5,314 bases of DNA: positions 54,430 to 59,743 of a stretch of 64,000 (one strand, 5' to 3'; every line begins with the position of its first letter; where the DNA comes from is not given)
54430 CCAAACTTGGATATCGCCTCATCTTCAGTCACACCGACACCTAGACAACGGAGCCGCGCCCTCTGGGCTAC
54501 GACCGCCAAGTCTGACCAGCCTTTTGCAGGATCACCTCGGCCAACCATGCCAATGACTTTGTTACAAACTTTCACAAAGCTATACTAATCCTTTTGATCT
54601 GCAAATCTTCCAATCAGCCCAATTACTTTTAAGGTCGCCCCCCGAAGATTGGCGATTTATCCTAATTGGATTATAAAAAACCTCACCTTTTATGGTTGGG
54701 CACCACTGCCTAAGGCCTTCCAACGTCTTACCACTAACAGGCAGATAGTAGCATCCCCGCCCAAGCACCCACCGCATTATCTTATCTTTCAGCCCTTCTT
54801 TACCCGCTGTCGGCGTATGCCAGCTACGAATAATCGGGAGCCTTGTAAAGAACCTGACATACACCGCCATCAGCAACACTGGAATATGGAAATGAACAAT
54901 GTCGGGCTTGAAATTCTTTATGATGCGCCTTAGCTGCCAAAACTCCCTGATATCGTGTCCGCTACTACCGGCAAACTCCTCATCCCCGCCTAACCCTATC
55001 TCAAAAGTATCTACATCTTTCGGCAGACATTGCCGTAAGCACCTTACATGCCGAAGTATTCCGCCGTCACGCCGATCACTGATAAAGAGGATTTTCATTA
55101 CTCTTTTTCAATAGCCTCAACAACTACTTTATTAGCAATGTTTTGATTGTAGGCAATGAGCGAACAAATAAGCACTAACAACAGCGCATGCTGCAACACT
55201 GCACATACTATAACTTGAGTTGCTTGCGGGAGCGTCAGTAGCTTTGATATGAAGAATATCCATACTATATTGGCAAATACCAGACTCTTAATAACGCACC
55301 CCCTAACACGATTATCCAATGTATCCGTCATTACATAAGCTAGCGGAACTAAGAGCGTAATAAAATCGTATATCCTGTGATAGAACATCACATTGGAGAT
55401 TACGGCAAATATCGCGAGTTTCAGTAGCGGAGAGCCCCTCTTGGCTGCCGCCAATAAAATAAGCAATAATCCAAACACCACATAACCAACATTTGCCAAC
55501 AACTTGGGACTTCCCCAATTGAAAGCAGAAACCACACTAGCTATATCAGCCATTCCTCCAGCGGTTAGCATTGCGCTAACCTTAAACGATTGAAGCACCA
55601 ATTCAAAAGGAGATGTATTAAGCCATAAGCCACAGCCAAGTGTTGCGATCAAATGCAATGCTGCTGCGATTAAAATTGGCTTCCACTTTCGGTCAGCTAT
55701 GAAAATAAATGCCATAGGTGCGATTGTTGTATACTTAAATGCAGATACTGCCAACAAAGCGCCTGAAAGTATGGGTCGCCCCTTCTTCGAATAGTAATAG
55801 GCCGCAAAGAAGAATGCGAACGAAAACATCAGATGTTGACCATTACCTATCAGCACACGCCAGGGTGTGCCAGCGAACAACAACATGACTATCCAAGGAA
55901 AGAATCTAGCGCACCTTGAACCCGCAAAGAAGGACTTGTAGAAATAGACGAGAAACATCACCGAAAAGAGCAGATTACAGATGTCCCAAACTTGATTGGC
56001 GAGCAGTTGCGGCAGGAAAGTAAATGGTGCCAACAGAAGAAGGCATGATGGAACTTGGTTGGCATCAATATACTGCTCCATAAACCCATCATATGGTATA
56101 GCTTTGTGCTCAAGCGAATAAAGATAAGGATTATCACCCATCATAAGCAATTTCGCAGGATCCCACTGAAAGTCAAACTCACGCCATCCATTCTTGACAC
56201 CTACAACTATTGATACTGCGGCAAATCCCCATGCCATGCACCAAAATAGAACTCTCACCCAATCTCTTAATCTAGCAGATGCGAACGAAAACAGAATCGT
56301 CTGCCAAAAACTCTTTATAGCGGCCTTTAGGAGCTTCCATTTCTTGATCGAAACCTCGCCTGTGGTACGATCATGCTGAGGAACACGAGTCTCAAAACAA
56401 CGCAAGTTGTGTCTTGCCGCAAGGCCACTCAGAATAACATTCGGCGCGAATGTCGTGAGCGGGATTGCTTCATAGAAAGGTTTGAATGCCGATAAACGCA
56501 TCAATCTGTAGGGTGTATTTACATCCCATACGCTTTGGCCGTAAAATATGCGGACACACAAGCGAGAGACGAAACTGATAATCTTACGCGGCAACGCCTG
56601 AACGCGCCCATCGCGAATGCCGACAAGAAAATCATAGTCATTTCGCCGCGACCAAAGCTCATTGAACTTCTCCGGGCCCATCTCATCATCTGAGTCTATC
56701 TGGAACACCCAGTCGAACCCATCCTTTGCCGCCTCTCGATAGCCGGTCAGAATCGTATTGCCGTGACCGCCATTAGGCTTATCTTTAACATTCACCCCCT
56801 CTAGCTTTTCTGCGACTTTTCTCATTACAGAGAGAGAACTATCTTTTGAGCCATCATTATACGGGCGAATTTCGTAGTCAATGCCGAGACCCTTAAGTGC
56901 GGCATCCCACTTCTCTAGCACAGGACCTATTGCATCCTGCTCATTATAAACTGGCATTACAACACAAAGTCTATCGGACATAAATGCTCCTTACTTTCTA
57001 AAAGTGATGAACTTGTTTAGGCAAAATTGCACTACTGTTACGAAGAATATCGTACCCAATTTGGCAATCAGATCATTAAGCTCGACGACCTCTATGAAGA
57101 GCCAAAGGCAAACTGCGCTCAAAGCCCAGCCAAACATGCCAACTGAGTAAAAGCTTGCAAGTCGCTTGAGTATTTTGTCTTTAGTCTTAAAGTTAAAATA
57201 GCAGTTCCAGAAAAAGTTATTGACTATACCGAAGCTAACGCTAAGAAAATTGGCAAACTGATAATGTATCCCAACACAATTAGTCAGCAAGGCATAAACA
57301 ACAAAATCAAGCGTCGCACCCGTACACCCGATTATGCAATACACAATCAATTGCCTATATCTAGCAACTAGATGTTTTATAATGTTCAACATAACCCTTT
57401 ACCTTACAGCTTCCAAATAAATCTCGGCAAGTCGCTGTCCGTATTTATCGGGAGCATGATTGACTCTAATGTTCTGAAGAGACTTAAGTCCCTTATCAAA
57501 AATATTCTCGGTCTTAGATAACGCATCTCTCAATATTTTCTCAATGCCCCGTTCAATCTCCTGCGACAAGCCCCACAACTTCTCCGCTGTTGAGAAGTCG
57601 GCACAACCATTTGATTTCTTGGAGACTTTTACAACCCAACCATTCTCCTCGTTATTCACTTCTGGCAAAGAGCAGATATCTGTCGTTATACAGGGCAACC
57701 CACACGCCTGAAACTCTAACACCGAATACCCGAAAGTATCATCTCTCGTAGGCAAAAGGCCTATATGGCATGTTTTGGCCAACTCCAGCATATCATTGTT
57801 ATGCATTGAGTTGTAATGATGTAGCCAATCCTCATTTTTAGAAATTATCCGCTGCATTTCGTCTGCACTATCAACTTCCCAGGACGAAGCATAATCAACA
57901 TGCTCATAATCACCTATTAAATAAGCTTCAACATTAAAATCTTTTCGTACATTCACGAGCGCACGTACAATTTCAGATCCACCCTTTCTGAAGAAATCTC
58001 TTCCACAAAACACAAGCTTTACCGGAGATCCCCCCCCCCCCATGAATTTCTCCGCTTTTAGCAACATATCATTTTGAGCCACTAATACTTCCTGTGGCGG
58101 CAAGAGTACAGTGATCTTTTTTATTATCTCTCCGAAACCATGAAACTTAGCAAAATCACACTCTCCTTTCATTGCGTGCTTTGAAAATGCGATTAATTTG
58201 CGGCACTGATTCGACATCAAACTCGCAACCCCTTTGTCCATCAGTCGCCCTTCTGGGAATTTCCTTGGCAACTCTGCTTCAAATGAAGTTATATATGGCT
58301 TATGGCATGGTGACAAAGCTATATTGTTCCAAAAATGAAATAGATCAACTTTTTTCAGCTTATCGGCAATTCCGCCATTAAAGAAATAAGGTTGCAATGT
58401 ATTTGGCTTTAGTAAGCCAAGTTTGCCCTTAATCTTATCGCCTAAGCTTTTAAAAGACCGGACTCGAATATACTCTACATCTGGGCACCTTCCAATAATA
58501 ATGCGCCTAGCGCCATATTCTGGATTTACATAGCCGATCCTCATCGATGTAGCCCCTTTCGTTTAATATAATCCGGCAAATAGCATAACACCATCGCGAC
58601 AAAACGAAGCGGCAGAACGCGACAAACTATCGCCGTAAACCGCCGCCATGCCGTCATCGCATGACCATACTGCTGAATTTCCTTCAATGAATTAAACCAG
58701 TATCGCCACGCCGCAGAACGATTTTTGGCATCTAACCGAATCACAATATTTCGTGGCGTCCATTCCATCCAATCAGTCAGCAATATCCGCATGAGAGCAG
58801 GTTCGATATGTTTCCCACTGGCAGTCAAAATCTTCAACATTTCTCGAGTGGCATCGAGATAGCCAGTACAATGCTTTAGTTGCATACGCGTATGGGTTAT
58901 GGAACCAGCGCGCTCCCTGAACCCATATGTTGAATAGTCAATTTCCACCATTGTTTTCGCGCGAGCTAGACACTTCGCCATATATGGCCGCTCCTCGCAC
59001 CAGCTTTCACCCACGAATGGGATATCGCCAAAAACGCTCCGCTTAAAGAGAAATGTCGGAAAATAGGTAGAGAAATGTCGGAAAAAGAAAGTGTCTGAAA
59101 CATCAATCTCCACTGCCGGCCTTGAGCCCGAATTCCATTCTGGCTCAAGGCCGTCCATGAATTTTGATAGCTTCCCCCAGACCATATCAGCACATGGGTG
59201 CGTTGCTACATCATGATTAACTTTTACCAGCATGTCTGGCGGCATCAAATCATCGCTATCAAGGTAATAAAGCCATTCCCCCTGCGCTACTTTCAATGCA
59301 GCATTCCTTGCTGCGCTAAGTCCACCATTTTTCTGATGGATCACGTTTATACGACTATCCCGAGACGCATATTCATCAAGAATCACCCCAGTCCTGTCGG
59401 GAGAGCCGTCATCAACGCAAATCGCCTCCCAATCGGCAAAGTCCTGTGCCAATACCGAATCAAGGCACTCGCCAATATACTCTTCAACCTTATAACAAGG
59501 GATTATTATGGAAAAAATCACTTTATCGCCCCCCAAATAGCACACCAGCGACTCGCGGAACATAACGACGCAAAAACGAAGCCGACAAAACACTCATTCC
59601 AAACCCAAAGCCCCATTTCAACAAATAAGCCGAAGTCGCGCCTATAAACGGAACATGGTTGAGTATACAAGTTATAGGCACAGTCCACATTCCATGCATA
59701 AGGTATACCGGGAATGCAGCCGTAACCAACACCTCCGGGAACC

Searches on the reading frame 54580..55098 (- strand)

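Call 51: search_protein_families(library=pfam, proteins=[window:54580-55098:-], max_evalue=0.001)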
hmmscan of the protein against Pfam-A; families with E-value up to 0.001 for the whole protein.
window:54580-55098:- (172 aa): 2 families
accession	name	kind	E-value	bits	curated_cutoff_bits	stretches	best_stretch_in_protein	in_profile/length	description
PF13439.12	Glyco_transf_4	-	6.5e-13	49.5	28.5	1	46-148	54-169/170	Glycosyltransferase Family 4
PF13579.12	Glyco_trans_4_4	-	5.6e-05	24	29.7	1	48-113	55-122/158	Glycosyl transferase 4-like domain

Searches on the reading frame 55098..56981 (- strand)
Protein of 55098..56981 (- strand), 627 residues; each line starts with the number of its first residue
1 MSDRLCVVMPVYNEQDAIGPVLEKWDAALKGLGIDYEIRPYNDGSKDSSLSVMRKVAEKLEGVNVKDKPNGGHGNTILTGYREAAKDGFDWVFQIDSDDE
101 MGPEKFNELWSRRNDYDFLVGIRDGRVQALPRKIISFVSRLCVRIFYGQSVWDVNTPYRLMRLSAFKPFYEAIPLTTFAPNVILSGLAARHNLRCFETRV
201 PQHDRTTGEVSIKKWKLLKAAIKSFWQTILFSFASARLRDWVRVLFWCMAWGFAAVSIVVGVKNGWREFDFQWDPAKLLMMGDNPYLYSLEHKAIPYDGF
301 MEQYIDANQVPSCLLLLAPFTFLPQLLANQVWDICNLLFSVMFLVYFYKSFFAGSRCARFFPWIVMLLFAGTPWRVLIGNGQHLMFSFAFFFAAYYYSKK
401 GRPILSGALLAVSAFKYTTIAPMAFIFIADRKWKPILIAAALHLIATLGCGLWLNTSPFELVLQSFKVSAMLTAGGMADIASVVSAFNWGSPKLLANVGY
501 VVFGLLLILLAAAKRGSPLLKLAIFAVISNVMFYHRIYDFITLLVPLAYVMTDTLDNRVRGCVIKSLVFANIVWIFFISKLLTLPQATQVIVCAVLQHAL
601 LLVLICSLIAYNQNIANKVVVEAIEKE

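Call 51: search_protein_families(library=pfam, proteins=[window:55098-56981:-], max_evalue=0.001)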
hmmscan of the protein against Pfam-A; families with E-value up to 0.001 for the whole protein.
window:55098-56981:- (627 aa): 2 families
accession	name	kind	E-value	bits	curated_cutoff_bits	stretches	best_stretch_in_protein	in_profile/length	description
PF00535.33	Glycos_transf_2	-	4.3e-14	53.2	23.3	1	6-126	1-118/168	Glycosyl transferase family 2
PF09594.16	GT87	-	9e-08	32.6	25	1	311-527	5-230/237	Glycosyltransferase family 87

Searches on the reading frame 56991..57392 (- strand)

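Call 51: search_protein_families(library=pfam, proteins=[window:56991-57392:-], max_evalue=0.001)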
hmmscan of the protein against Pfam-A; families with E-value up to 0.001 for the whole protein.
window:56991-57392:- (133 aa): 1 family
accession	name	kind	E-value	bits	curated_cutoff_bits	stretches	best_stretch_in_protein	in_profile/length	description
PF04138.20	GtrA_DPMS_TM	-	4.3e-23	82.2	26.1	1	18-131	2-117/117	GtrA/DPMS, transmembrane domain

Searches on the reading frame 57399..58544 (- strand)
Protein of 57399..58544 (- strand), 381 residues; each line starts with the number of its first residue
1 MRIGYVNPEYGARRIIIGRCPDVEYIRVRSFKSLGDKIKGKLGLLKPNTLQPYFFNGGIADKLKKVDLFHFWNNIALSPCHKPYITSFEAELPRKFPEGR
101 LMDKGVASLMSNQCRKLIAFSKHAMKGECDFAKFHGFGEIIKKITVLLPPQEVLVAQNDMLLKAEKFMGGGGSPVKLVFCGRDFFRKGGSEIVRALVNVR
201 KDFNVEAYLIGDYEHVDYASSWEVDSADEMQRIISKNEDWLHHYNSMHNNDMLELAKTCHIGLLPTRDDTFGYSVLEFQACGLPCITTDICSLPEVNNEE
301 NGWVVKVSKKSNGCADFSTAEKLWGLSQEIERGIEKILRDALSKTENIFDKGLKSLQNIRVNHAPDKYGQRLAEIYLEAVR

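Call 51: search_protein_families(library=pfam, proteins=[window:57399-58544:-], max_evalue=0.001)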
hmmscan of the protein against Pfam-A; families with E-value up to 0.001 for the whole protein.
window:57399-58544:- (381 aa): 2 families
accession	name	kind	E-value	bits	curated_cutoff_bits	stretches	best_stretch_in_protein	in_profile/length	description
PF13692.12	Glyco_trans_1_4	-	1.1e-13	52.1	27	1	176-308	3-127/142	Glycosyl transferases group 1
PF00534.26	Glycos_transf_1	-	6.1e-13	49.1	26.4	1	175-308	16-143/172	Glycosyl transferases group 1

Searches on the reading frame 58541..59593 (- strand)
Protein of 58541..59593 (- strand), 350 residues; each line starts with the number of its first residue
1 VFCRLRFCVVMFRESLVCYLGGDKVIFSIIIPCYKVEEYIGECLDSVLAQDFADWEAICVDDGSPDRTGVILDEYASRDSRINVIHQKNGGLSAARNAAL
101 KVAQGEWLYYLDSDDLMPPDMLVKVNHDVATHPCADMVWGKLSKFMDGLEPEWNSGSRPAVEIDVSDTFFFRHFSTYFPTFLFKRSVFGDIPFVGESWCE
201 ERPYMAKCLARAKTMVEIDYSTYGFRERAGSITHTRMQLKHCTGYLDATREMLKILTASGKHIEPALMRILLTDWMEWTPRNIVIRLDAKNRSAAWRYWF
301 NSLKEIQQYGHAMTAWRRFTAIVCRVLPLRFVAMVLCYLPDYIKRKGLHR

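Call 51: search_protein_families(library=pfam, proteins=[window:58541-59593:-], max_evalue=0.001)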
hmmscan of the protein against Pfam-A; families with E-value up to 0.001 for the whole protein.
window:58541-59593:- (350 aa): 3 families
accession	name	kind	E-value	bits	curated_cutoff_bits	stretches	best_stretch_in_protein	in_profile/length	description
PF00535.33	Glycos_transf_2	-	1.1e-35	123.5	23.3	1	28-156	1-129/168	Glycosyl transferase family 2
PF13641.12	Glyco_tranf_2_3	-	3.1e-12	47.4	27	1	27-138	3-119/230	Glycosyltransferase like family 2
PF10111.15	Glyco_tranf_2_2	-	2.7e-08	34.1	27.3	1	28-125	1-102/276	Glycosyltransferase like family 2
